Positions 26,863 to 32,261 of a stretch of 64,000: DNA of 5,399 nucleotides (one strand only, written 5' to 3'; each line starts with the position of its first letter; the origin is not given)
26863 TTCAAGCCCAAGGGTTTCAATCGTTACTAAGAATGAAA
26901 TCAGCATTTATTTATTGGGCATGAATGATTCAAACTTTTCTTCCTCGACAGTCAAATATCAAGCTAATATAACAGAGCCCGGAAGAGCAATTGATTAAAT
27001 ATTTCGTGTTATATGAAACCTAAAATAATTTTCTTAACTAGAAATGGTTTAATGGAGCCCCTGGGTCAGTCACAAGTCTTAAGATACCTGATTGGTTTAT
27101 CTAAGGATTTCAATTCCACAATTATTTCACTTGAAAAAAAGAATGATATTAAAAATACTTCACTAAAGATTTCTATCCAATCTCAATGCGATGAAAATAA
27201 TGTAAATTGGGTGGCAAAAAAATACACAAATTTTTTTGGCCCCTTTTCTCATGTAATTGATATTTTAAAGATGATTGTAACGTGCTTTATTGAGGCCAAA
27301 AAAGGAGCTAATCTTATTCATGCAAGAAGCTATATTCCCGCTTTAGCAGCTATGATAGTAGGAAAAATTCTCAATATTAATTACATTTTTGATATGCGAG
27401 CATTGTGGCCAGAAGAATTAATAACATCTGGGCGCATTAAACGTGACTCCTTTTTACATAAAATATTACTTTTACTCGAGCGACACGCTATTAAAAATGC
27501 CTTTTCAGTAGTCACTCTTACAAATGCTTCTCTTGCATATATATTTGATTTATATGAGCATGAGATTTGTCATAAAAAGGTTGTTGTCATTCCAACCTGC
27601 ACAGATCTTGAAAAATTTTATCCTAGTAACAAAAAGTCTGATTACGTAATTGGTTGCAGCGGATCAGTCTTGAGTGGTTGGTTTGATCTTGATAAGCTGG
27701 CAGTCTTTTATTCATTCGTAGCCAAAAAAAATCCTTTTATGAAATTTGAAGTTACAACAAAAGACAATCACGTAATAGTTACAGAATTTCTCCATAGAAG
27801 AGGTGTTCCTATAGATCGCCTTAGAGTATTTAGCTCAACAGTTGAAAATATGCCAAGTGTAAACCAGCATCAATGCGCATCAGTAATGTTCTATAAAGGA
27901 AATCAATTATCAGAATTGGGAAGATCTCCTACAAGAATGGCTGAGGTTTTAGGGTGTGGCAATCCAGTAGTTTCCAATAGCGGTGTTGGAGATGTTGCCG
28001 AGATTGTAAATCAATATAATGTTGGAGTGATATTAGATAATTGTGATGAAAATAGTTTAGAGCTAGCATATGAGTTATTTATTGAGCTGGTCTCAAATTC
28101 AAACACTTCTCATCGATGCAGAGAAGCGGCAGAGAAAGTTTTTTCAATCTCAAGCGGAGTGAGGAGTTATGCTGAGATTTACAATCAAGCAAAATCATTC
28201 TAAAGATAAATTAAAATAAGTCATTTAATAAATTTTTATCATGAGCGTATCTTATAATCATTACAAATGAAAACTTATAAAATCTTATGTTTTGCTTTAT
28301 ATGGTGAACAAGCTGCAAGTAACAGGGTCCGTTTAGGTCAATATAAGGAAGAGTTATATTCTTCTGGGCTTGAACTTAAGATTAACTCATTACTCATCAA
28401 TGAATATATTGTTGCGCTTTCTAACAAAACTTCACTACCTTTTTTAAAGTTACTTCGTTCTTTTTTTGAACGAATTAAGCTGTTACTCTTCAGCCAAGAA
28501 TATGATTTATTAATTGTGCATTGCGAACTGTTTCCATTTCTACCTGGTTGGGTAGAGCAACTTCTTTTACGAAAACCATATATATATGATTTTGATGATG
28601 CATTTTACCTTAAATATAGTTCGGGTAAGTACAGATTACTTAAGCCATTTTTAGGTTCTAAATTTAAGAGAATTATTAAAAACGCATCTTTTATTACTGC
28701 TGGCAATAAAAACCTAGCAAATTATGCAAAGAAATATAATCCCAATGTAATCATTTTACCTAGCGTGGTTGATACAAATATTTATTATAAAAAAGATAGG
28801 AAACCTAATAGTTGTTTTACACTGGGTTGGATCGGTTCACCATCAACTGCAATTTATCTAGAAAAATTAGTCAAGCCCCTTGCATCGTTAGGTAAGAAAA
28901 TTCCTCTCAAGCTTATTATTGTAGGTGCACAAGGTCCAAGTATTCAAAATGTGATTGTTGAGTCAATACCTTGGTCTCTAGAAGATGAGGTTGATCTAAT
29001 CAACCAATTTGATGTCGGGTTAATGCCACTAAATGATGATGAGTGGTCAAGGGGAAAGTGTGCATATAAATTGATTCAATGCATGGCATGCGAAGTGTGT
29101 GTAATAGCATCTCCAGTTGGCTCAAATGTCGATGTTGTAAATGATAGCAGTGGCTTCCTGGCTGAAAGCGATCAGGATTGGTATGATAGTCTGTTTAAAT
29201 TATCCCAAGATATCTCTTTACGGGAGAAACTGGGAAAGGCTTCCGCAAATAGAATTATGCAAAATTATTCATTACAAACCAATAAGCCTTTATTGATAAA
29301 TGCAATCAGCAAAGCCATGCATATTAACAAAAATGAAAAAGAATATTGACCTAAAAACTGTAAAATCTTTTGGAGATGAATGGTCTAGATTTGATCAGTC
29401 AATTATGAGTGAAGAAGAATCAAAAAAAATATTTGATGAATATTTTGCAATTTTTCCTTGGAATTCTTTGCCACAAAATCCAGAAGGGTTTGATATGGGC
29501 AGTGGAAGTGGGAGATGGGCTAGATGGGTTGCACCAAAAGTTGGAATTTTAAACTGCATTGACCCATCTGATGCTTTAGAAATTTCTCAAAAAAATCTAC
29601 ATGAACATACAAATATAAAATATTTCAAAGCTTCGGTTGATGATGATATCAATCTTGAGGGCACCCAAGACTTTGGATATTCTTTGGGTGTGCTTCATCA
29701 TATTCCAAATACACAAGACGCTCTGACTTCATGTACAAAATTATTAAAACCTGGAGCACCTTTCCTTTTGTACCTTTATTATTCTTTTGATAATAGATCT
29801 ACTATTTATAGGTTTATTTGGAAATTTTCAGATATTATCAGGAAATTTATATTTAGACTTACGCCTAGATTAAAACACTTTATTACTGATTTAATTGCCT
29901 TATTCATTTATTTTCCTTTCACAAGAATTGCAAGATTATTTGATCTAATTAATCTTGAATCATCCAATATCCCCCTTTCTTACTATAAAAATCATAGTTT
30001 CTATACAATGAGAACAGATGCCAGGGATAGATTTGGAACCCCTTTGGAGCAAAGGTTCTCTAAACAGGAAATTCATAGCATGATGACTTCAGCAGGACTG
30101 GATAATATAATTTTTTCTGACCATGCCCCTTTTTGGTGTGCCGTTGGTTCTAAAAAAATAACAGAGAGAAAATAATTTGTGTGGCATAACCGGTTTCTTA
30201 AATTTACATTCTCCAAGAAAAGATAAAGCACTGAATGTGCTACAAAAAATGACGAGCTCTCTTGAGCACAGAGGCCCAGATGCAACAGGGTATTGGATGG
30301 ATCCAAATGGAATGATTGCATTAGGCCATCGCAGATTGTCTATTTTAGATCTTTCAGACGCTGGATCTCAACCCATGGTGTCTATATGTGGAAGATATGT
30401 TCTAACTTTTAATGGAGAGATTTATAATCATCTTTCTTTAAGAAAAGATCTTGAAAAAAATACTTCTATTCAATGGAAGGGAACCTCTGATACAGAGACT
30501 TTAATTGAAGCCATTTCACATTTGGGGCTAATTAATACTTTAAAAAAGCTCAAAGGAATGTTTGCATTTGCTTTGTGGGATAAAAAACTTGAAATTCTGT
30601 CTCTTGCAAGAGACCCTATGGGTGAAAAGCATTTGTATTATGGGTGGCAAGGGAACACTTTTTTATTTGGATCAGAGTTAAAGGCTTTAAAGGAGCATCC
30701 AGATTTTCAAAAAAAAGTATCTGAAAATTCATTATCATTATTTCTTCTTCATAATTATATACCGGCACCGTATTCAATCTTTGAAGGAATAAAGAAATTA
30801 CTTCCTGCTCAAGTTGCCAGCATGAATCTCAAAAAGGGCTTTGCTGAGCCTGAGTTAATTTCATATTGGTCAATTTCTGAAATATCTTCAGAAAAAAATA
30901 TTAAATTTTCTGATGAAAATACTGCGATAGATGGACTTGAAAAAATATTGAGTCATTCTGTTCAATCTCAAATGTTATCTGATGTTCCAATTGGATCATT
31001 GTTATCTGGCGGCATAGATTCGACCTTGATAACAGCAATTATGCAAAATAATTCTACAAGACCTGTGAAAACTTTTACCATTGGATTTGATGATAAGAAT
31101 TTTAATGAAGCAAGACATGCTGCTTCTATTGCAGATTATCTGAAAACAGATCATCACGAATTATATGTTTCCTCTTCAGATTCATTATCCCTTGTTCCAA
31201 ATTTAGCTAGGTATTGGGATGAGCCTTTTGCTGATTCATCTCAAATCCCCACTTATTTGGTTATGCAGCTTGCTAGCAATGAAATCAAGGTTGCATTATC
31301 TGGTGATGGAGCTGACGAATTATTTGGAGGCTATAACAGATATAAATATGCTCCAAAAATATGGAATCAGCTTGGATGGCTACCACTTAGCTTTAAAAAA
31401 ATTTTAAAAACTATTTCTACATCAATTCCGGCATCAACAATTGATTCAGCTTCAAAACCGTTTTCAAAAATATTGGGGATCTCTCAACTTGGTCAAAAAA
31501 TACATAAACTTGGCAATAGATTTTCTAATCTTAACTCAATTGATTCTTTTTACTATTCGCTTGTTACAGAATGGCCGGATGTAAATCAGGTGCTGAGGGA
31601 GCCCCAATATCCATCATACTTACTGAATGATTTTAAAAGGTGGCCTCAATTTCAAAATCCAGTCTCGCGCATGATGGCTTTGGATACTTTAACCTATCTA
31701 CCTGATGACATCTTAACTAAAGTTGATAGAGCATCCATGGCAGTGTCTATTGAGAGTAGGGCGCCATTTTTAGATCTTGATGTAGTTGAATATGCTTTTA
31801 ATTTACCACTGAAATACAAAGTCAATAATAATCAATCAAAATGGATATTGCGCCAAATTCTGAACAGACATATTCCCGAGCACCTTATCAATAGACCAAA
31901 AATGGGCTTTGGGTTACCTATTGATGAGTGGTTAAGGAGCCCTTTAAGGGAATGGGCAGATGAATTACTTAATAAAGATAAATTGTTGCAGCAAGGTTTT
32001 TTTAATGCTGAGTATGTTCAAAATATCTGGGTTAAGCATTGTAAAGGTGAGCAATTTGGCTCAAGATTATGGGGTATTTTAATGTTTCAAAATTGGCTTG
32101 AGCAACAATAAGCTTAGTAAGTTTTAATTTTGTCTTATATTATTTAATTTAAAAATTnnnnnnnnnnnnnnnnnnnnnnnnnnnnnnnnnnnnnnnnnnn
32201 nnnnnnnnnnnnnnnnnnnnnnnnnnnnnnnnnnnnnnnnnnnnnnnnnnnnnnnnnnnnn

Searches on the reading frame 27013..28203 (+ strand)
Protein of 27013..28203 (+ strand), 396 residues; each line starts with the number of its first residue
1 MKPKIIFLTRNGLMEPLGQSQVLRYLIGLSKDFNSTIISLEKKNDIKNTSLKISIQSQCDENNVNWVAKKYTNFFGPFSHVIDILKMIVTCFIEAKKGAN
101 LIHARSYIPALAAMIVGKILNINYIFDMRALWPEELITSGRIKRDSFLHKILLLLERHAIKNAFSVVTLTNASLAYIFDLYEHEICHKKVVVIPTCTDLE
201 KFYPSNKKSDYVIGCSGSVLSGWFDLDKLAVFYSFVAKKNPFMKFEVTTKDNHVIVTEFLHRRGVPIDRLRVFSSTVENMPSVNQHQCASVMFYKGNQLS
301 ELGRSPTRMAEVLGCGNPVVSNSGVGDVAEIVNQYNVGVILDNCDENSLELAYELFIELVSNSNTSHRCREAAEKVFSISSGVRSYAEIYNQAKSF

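Call 4: search_protein_families(library=pfam, proteins=[window:27013-28203:+])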
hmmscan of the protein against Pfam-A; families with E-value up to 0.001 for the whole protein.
window:27013-28203:+ (396 aa): 3 families
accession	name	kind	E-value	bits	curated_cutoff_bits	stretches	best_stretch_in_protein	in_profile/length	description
PF13439.12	Glyco_transf_4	-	2.1e-06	28.3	28.5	1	97-201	71-170/170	Glycosyltransferase Family 4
PF13579.12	Glyco_trans_4_4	-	4.7e-05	24.2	29.7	1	80-194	59-156/158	Glycosyl transferase 4-like domain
PF00534.26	Glycos_transf_1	-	0.00033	20.7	26.4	1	308-375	108-171/172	Glycosyl transferases group 1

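Call 6: search_protein_families(library=ncbifam, proteins=[window:27013-28203:+], max_evalue=0.00001)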
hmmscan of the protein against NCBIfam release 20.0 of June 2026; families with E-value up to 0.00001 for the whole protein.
window:27013-28203:+ (396 aa): 2 families
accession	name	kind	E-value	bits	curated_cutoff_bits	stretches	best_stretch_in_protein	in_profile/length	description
TIGR04063.1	stp3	hypoth_equivalog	3.8e-12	45.8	442.05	1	98-209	92-201/397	TIGR04063 family PEP-CTERM/XrtA system glycosyltransferase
TIGR03088.1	stp2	hypoth_equivalog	1.3e-06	27.7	409.05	1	309-392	289-372/374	TIGR03088 family PEP-CTERM/XrtA system glycosyltransferase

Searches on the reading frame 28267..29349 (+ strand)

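Call 4: search_protein_families(library=pfam, proteins=[window:28267-29349:+])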
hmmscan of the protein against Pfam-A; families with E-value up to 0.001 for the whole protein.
window:28267-29349:+ (360 aa): 3 families
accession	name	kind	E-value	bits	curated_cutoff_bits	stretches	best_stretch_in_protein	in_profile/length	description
PF13692.12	Glyco_trans_1_4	-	8.8e-10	39.4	27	1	199-315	18-142/142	Glycosyl transferases group 1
PF00534.26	Glycos_transf_1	-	6.2e-06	26.3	26.4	1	263-328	103-171/172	Glycosyl transferases group 1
PF13439.12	Glyco_transf_4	-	0.00024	21.6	28.5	1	54-171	48-169/170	Glycosyltransferase Family 4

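Call 6: search_protein_families(library=ncbifam, proteins=[window:28267-29349:+], max_evalue=0.00001)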
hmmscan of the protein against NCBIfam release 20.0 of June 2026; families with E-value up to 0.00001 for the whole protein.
window:28267-29349:+ (360 aa): 1 family
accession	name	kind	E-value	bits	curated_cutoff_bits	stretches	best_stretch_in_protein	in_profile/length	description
NF038298.1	EPS_HpsO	equivalog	1.4e-06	27.4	575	0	267-336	303-373/388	hormogonium polysaccharide biosynthesis glycosyltransferase HpsO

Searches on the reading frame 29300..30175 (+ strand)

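Call 9: search_protein_families(library=pfam, proteins=[window:29300-30175:+], max_evalue=0.00001)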
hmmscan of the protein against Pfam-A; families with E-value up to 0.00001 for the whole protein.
window:29300-30175:+ (291 aa): 4 families
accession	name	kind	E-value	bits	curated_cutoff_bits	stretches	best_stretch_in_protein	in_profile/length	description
PF08241.18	Methyltransf_11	-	4.3e-10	40.5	21.2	1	65-155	2-93/95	Methyltransferase domain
PF08242.18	Methyltransf_12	-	2.2e-09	38.4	30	1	65-154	2-97/98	Methyltransferase domain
PF13649.12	Methyltransf_25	-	6.5e-09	36.8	27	1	65-152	3-96/97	Methyltransferase domain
PF13489.12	Methyltransf_23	-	9.7e-08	32.4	27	1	43-159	8-118/164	Methyltransferase domain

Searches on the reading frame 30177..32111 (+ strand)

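Call 9: search_protein_families(library=pfam, proteins=[window:30177-32111:+], max_evalue=0.00001)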
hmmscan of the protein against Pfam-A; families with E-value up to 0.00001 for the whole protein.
window:30177-32111:+ (644 aa): 3 families
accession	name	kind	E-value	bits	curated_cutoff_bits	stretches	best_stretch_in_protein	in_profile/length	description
PF00733.27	Asn_synthase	-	5.7e-112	375.3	21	1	254-642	2-354/354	Asparagine synthase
PF13537.11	GATase_7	-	1.4e-39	135.3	25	1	51-172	1-122/123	Glutamine amidotransferase domain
PF13522.11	GATase_6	-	7.2e-39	133.2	27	1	34-167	1-130/130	Glutamine amidotransferase domain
